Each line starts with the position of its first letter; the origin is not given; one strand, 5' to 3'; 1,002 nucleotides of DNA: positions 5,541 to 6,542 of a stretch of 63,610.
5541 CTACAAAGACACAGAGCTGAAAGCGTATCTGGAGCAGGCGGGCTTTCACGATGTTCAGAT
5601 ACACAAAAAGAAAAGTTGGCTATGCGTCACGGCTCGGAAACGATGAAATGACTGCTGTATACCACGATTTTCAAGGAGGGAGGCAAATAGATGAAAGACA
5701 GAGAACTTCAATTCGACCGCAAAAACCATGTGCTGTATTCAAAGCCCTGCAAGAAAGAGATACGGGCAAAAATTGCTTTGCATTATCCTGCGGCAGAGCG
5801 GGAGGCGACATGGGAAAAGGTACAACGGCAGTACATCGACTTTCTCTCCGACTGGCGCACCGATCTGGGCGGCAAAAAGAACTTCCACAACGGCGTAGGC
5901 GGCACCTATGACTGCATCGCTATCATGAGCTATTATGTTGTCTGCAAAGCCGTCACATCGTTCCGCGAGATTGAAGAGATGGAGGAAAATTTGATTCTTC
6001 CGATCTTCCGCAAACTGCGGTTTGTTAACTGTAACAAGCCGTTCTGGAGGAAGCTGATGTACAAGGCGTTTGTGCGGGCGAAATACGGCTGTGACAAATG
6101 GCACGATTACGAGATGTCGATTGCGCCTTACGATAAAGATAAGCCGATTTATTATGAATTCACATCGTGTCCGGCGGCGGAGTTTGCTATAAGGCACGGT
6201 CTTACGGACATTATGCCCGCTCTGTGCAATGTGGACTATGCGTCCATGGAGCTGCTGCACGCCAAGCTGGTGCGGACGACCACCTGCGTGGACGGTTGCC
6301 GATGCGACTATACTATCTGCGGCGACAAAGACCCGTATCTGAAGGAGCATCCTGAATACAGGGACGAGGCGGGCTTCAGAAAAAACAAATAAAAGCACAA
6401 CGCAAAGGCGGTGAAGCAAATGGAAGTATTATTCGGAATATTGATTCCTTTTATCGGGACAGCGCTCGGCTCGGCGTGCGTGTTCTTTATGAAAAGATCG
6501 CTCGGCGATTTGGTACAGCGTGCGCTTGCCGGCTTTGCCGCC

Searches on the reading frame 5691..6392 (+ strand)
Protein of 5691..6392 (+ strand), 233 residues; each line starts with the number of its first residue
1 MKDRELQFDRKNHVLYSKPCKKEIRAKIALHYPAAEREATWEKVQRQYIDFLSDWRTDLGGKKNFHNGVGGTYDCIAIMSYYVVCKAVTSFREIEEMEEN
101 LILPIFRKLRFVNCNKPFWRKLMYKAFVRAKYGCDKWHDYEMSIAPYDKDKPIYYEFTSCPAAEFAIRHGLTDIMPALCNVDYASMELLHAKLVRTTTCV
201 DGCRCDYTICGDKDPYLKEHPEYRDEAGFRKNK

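Call 9: search_protein_families(library=pfam, proteins=[window:5691-6392:+])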
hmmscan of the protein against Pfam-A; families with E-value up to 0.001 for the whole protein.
window:5691-6392:+ (233 aa): 1 family
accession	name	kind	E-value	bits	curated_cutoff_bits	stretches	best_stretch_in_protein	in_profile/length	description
PF14196.11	ATC_hydrolase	-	2.1e-12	48.5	28.1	1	136-207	67-143/145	L-2-amino-thiazoline-4-carboxylic acid hydrolase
